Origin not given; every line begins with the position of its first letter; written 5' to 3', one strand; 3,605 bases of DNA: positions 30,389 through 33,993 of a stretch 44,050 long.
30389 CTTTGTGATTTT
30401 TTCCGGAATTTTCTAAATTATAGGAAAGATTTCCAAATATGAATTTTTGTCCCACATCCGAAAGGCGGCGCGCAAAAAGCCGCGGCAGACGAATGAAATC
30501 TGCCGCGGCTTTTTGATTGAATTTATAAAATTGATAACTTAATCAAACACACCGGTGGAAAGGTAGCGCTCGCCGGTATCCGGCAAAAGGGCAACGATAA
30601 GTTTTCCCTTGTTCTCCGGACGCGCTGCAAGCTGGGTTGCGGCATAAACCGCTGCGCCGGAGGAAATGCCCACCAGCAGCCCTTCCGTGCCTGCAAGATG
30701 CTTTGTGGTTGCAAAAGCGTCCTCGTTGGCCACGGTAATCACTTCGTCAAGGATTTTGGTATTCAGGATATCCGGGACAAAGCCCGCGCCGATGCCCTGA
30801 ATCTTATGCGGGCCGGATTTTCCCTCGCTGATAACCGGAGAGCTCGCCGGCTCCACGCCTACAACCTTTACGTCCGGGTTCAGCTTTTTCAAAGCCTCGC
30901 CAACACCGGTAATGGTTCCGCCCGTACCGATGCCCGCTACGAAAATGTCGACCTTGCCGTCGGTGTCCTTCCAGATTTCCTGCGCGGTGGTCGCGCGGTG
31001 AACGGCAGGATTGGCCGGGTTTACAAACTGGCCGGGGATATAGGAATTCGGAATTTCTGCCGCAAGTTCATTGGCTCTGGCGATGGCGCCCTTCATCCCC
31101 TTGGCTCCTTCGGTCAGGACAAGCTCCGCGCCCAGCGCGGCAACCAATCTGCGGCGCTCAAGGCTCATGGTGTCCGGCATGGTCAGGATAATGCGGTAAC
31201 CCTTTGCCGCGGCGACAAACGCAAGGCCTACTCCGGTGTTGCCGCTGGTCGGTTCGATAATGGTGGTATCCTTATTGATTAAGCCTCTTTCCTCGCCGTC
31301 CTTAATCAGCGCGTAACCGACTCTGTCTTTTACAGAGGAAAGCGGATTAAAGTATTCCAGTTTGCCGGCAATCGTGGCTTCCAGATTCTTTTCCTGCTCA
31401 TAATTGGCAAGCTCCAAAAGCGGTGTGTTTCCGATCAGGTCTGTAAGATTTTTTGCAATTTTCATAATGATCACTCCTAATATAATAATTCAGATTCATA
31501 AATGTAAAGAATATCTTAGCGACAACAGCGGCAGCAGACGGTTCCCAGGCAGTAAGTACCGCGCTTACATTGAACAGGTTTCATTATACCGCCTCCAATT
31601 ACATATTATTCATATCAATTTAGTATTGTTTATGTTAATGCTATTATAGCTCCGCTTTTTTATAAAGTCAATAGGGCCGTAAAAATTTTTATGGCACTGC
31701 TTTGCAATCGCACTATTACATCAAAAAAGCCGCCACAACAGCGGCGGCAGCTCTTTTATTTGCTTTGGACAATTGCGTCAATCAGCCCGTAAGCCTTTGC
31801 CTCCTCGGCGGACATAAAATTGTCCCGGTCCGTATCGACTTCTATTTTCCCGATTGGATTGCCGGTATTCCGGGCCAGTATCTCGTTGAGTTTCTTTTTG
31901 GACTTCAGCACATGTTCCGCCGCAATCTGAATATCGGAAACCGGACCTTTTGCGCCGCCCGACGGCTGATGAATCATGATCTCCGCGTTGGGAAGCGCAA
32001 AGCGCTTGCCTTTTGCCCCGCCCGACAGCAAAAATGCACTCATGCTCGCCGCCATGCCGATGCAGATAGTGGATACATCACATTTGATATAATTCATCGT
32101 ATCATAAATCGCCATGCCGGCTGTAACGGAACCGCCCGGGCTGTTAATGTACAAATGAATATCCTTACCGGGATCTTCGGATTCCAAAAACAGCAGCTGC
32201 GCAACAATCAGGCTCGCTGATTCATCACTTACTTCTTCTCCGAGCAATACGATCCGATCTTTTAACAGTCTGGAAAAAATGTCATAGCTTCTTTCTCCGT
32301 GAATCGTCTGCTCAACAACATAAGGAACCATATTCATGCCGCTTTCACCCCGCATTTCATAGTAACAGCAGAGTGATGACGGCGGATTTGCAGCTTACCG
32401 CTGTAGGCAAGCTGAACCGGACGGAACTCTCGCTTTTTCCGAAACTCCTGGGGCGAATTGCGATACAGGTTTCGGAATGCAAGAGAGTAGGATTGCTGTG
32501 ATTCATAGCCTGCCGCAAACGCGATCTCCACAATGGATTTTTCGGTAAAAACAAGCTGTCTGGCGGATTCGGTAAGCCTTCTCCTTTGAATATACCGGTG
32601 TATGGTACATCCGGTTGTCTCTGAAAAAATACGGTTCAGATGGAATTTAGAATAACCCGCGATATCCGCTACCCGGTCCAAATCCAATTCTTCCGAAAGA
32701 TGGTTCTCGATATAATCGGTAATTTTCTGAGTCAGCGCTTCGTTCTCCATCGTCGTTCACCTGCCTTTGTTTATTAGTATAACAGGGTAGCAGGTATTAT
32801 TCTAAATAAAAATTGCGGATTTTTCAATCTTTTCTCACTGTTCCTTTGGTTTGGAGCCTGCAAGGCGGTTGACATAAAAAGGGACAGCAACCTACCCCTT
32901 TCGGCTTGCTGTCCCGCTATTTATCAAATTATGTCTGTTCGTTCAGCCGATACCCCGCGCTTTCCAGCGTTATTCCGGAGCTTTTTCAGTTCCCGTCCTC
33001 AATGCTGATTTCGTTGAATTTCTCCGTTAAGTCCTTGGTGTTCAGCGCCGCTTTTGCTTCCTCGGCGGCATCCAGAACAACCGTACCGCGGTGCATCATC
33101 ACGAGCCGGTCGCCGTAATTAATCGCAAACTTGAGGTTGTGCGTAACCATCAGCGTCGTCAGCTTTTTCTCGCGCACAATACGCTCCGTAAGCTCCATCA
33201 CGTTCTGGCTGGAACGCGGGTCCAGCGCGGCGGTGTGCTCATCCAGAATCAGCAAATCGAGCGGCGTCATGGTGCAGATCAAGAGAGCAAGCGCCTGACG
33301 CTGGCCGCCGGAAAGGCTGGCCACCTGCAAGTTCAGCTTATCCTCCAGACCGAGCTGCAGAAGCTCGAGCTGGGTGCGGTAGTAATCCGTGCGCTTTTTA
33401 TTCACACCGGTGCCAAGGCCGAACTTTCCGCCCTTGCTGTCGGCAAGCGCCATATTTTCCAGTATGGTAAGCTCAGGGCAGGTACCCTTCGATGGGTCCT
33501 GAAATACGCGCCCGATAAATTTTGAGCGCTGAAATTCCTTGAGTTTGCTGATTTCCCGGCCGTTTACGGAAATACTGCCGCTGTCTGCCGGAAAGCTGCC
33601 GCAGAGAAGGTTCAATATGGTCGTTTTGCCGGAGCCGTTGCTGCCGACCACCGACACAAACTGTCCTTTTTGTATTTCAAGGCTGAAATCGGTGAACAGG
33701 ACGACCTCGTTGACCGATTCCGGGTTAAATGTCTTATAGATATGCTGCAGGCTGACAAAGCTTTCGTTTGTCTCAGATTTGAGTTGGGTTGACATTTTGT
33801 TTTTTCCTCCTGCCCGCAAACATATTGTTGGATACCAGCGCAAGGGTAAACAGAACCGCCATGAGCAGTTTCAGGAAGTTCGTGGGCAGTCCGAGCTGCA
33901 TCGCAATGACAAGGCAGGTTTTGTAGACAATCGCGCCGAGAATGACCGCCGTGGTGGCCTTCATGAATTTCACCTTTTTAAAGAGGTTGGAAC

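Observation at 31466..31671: Polycysteine leader peptide upstream of cysK: candidate cysteine-sensing translational attenuator in a Firmicute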

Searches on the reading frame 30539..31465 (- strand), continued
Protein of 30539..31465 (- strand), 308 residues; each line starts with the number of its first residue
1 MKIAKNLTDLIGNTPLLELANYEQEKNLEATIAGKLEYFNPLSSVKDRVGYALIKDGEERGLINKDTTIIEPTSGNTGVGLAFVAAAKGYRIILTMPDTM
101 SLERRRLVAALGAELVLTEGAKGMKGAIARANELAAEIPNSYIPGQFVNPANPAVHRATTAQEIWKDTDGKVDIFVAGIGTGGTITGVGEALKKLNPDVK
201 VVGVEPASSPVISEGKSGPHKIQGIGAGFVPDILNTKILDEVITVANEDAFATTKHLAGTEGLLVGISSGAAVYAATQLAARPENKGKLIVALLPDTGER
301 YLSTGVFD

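Call 72: search_protein_families(library=ncbifam, proteins=[L028:4161-5321:+, L096:2193-3107:+, L045:1603-2958:+, L088:944-2221:-], max_evalue=1e-10)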
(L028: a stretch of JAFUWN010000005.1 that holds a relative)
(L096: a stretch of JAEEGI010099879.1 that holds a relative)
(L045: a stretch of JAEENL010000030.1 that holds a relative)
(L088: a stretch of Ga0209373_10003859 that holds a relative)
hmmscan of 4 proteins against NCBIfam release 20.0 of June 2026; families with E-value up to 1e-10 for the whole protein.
L028:4161-5321:+ (386 aa): 43 families (the best 25 are shown)
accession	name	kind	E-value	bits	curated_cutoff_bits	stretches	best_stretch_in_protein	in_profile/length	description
NF005810.0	PRK07671.1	equivalog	2.4e-171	569.9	594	1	8-380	4-376/377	bifunctional cystathionine gamma-lyase/homocysteine desulfhydrase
NF004821.0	PRK06176.1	equivalog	3.4e-163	542.9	642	1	6-382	2-378/380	cystathionine gamma-synthase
NF005976.0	PRK08064.1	equivalog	3.5e-145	483.9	627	1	6-382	6-382/390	cystathionine beta-lyase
NF005871.0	PRK07811.1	equivalog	1.3e-144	481.6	513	1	4-382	10-388/389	cystathionine gamma-synthase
NF006095.0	PRK08247.1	equivalog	1.3e-139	465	585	1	5-382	4-365/369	methionine biosynthesis PLP-dependent protein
NF043007.1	CysBLyMetC_Staph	equivalog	1.7e-128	428.8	700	1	9-382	7-374/378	cystathionine beta-lyase MetC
NF005263.0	PRK06767.1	equivalog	1.1e-124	416.4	617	1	5-383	4-386/392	methionine gamma-lyase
TIGR01328.1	met_gam_lyase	equivalog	1.8e-124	415.5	549.7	1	7-382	4-390/391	methionine gamma-lyase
TIGR02080.1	O_succ_thio_ly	equivalog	1.5e-123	412.3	504.55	1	8-381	5-380/382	cystathionine gamma-synthase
NF004876.0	PRK06234.1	subfamily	3.6e-120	401.6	666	1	7-382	9-397/400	methionine gamma-lyase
TIGR01329.1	cysta_beta_ly_E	equivalog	1.4e-118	396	487.5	1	9-383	3-381/383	cystathionine beta-lyase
NF005695.0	PRK07503.1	equivalog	1e-117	393.3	666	1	6-384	9-398/403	methionine gamma-lyase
NF006450.0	PRK08776.1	equivalog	8.9e-110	367.2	730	1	6-384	12-392/405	O-succinylhomoserine (thiol)-lyase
NF005577.0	PRK07269.1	equivalog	3.5e-108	362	620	1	1-381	1-363/364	cystathionine gamma-synthase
NF006463.0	PRK08861.1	equivalog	6.2e-106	354.6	670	1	8-383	7-384/388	O-succinylhomoserine (thiol)-lyase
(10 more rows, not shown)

L096:2193-3107:+ (304 aa): 1 family
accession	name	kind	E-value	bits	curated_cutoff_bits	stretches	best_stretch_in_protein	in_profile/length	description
TIGR00027.1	mthyl_TIGR00027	subfamily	1.5e-41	142.5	93.55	1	11-282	2-257/259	SAM-dependent methyltransferase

L045:1603-2958:+ (451 aa): 43 families (the best 25 are shown)
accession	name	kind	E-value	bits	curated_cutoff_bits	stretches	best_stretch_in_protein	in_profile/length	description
TIGR01326.1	OAH_OAS_sulfhy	subfamily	5.2e-189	628.3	495.1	1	29-447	1-417/418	O-acetylhomoserine aminocarboxypropyltransferase/cysteine synthase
NF006096.0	PRK08248.1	equivalog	2.8e-185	616.1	726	1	27-447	6-425/431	homocysteine synthase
NF005872.0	PRK07812.1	equivalog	2.3e-182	606.4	703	1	22-451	9-436/439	bifunctional o-acetylhomoserine/o-acetylserine sulfhydrylase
NF006004.0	PRK08134.1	equivalog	3.9e-172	572.8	636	1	25-449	4-427/433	O-acetylhomoserine aminocarboxypropyltransferase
NF004650.0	PRK05994.1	equivalog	4.9e-167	556.1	667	1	29-449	7-426/427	O-acetylhomoserine aminocarboxypropyltransferase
NF004757.0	PRK06084.1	equivalog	1.9e-161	537.7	790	1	29-450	2-423/425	bifunctional O-acetylhomoserine aminocarboxypropyltransferase/cysteine synthase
NF004125.0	PRK05613.1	equivalog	1.3e-150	501.7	765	1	25-450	9-437/437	O-acetylhomoserine/O-acetylserine sulfhydrylase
NF006003.0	PRK08133.1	equivalog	2.1e-120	402.1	522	2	24-250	6-230/396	O-succinylhomoserine sulfhydrylase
TIGR01325.1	O_suc_HS_sulf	equivalog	5.8e-116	387.2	510.05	2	32-250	2-218/380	O-succinylhomoserine sulfhydrylase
NF005215.0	PRK06702.1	equivalog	2.1e-115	386.1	709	1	46-447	21-422/432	bifunctional O-acetylhomoserine aminocarboxypropyltransferase/cysteine synthase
TIGR01328.1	met_gam_lyase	equivalog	5.9e-111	371.1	549.7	2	29-246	3-219/391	methionine gamma-lyase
NF004876.0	PRK06234.1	subfamily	1.1e-109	367.1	666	2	27-250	6-230/400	methionine gamma-lyase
NF005695.0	PRK07503.1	equivalog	1.7e-109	366.2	666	2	29-248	9-227/403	methionine gamma-lyase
NF005696.0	PRK07504.1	equivalog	5.6e-101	338.2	675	2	25-251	6-230/397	O-succinylhomoserine sulfhydrylase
NF005263.0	PRK06767.1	equivalog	9.5e-97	324.4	617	2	25-247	1-222/392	methionine gamma-lyase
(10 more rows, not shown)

L088:944-2221:- (425 aa): 42 families (the best 25 are shown)
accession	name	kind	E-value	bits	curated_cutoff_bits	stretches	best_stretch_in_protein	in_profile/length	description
NF006096.0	PRK08248.1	equivalog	1.7e-195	649.7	726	1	3-424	6-426/431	homocysteine synthase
TIGR01326.1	OAH_OAS_sulfhy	subfamily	1.1e-193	643.7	495.1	1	5-424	1-418/418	O-acetylhomoserine aminocarboxypropyltransferase/cysteine synthase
NF005872.0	PRK07812.1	equivalog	3.9e-182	605.6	703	1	2-424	13-433/439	bifunctional o-acetylhomoserine/o-acetylserine sulfhydrylase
NF006004.0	PRK08134.1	equivalog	6e-174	578.8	636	1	2-424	5-426/433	O-acetylhomoserine aminocarboxypropyltransferase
NF004757.0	PRK06084.1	equivalog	1.2e-167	558.1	790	1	5-424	2-421/425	bifunctional O-acetylhomoserine aminocarboxypropyltransferase/cysteine synthase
NF004650.0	PRK05994.1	equivalog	1.4e-164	548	667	1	4-424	6-425/427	O-acetylhomoserine aminocarboxypropyltransferase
NF004125.0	PRK05613.1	equivalog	4.2e-152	506.6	765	1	3-424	11-435/437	O-acetylhomoserine/O-acetylserine sulfhydrylase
NF005215.0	PRK06702.1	equivalog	1.7e-123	412.8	709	1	22-423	21-422/432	bifunctional O-acetylhomoserine aminocarboxypropyltransferase/cysteine synthase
NF006003.0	PRK08133.1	equivalog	2.4e-118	395.3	522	2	2-227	8-231/396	O-succinylhomoserine sulfhydrylase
TIGR01328.1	met_gam_lyase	equivalog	2.6e-114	382.1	549.7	2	5-223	3-220/391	methionine gamma-lyase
NF004876.0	PRK06234.1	subfamily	7.7e-112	374.2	666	2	3-227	6-231/400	methionine gamma-lyase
NF005695.0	PRK07503.1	equivalog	1.5e-109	366.4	666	2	4-224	8-227/403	methionine gamma-lyase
TIGR01325.1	O_suc_HS_sulf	equivalog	1.3e-105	353.1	510.05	2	8-227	2-219/380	O-succinylhomoserine sulfhydrylase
NF005263.0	PRK06767.1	equivalog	7.4e-103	344.6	617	2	1-223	1-222/392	methionine gamma-lyase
NF005696.0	PRK07504.1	equivalog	3e-99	332.5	675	2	2-237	7-240/397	O-succinylhomoserine sulfhydrylase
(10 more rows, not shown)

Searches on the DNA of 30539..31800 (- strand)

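Call 4: search_rna_families(source=window, start=31300, end=31800, threshold=evalue, max_evalue=10)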
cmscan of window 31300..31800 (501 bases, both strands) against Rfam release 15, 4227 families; matches with E-value up to 10: 8.
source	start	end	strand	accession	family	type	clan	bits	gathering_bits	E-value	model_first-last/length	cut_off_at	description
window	31723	31764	-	RF02083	OrzO-P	Gene; antitoxin;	-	17.8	60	2.7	39-76/76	no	OrzO-P RNA antitoxin family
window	31396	31472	-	RF01188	snR56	Gene; snRNA; snoRNA; CD-box;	CL00049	17.3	54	5.9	1-84/84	no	Small nucleolar RNA snR56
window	31722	31764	-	RF01388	isrD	Gene; sRNA;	-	16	37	1.6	1-51/51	no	isrD Hfq binding RNA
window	31724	31800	-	RF01393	isrJ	Gene; sRNA;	-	16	37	2.2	1-75/75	no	isrJ Hfq binding RNA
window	31720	31760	-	RF00143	mir-6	Gene; miRNA;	CL00083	16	58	5.6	1-74/74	no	mir-6 microRNA precursor family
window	31654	31760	+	RF00506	Thr_leader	Cis-reg; leader;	-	15.7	55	2.5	1-118/118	no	Threonine operon leader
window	31720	31800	-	RF00506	Thr_leader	Cis-reg; leader;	-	15.6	55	2.7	40-118/118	5'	Threonine operon leader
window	31703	31756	+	RF02901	AaHKsRNA41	Gene; sRNA;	-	13.2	97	1.5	1-187/187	no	Aggregatibacter sRNA 41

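Call 75: search_rna_families(sources=[L028, L045, L096, L042, L088, L031, L027, L166, L001, L044], threshold=gathering)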
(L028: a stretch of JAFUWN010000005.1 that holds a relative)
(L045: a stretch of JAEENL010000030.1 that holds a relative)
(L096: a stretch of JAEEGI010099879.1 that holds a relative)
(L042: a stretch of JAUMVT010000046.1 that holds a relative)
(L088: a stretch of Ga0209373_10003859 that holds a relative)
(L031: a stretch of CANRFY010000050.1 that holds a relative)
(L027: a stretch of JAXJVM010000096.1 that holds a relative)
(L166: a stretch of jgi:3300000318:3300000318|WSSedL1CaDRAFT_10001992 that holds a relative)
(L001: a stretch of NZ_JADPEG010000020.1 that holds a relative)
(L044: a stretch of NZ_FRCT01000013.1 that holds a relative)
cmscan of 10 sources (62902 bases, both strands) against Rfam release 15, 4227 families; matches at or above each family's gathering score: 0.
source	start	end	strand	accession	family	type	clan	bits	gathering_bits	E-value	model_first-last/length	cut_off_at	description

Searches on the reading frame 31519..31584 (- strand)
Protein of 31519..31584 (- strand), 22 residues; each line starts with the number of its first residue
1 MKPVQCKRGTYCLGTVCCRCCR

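Call 78: search_protein_families(library=ncbifam, proteins=[window:31519-31584:-], max_evalue=10)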
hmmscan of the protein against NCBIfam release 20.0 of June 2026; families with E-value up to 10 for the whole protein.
seq(22 aa): 0 families

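Call 79: search_protein_families(library=pfam, proteins=[window:31519-31584:-], max_evalue=10)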
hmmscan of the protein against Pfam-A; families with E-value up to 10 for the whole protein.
seq(22 aa): 0 families

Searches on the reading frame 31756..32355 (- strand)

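Call 62: search_protein_families(library=ncbifam, proteins=[window:31756-32355:-], max_evalue=0.00001)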
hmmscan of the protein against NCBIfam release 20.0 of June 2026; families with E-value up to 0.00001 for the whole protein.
window:31756-32355:- (199 aa): 10 families
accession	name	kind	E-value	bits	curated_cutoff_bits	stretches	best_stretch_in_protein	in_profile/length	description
NF001368.0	PRK00277.1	subfamily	1.1e-98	329.1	249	1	6-198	5-197/203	ATP-dependent Clp protease proteolytic subunit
TIGR00493.1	clpP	equivalog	2.2e-96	321.2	308.6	1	7-197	1-191/192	ATP-dependent Clp endopeptidase proteolytic subunit ClpP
NF009203.0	PRK12551.1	equivalog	1e-78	263.5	359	1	9-198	1-190/196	ATP-dependent Clp protease proteolytic subunit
NF009205.0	PRK12553.1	subfamily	8.5e-78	260.7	228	1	6-198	10-204/211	ATP-dependent Clp protease proteolytic subunit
NF011091.0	PRK14514.1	equivalog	1.9e-72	243.4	361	1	9-198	30-219/221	ATP-dependent Clp endopeptidase proteolytic subunit ClpP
NF011090.0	PRK14513.1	equivalog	2.8e-71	239.5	347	1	7-198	1-192/201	ATP-dependent Clp protease proteolytic subunit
NF009204.0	PRK12552.1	equivalog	8.6e-56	188.8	263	1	24-198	21-214/225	ATP-dependent Clp protease proteolytic subunit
NF011089.0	PRK14512.1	equivalog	2.2e-48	164.7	251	1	25-199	20-194/200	ATP-dependent Clp protease proteolytic subunit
NF045540.1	scaf_prot_MCP1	exception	4.1e-26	91.9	475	1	59-197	26-162/652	ClpP-like prohead protease/major capsid protein fusion protein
NF045542.1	Clp_rel_HeadMat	equivalog_domain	1.8e-24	86.6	120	1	60-195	31-165/165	head maturation protease, ClpP-related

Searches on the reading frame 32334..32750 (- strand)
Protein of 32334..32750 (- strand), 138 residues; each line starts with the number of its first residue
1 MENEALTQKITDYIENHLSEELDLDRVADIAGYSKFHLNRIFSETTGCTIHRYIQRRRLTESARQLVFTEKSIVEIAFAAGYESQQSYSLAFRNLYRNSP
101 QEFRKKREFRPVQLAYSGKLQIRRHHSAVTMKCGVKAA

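Call 62: search_protein_families(library=ncbifam, proteins=[window:32334-32750:-], max_evalue=0.00001)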
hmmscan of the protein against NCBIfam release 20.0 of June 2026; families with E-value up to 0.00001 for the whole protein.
window:32334-32750:- (138 aa): 27 families (the best 25 are shown)
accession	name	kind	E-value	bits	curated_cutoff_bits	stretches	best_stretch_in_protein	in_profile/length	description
NF012228.1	RobA_TF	equivalog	9.6e-27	94.2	380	1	10-120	8-118/286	MDR efflux pump AcrAB transcriptional activator RobA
NF007584.0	PRK10219.1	equivalog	5.4e-25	87.8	174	1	1-106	1-106/107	superoxide response transcriptional regulator SoxS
NF011701.0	PRK15121.1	equivalog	1.6e-24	87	426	1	4-112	4-112/289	MDR efflux pump AcrAB transcriptional activator RobA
NF012144.2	ramA_TF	equivalog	8.5e-24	84.1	180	1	7-107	7-107/108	RamA family antibiotic efflux transcriptional regulator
NF008564.0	PRK11511.1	equivalog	2.2e-20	73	202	1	6-104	9-108/127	MDR efflux pump AcrAB transcriptional activator MarA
NF012198.0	MarA_TF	equivalog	6.6e-20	71.5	250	1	5-104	8-108/124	MDR efflux pump AcrAB transcriptional activator MarA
NF047455.1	TF_Staph_AryK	equivalog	9.4e-20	70.4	850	1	4-108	156-260/759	transcriptional regulator AryK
NF010028.0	PRK13503.1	equivalog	2.2e-18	66.6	288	1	3-108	169-274/278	HTH-type transcriptional activator RhaS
NF007243.0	PRK09685.1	equivalog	2e-15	57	199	1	6-106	199-301/303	transcriptional regulator FeaR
NF052371.1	TransRegGbdRPseu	equivalog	4.9e-15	55.4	480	1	8-111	228-331/365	choline metabolism transcriptional regulator GbdR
NF007860.0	PRK10572.1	equivalog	5.5e-15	55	208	1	8-108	186-286/292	arabinose operon transcriptional regulator AraC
NF047788.1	TransRegPocR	equivalog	5.7e-15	55.4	500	1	5-107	189-291/296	transcriptional regulator PocR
NF006902.0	PRK09393.1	equivalog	3.2e-14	52.9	425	1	8-107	223-322/327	transcriptional regulator FtrA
TIGR04094.1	adjacent_YSIRK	equivalog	5e-12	45.5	200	1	6-104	286-383/383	YSIRK-targeted surface antigen transcriptional regulator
TIGR02297.1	HpaA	equivalog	2.8e-11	43.2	274.65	1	5-106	186-287/287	4-hydroxyphenylacetate catabolism regulatory protein HpaA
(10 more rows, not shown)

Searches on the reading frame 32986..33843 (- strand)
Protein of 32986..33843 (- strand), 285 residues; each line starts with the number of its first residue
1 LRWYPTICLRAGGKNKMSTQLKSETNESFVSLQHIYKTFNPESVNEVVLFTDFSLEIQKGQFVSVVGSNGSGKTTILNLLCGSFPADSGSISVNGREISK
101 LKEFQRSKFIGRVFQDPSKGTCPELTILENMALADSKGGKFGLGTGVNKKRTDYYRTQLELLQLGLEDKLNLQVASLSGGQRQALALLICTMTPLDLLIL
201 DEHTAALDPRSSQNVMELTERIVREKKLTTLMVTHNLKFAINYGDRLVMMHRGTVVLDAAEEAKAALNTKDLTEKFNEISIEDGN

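Call 50: search_protein_families(library=pfam, proteins=[window:32986-33843:-], max_evalue=0.00001)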
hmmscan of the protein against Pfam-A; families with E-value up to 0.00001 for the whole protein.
window:32986-33843:- (285 aa): 4 families
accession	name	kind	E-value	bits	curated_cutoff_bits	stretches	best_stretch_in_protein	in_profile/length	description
PF00005.33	ABC_tran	-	9.9e-28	97.9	25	1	51-205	2-137/137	ABC transporter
PF02463.25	SMC_N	-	2.1e-08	34.3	40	1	60-241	24-203/220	RecF/RecN/SMC N terminal domain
PF13304.12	AAA_21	-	4.7e-07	30.6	27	0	164-237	225-300/304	AAA domain, putative AbiEii toxin, Type IV TA system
PF13476.12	AAA_23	-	5.1e-06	27.7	27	1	50-278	10-195/201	AAA domain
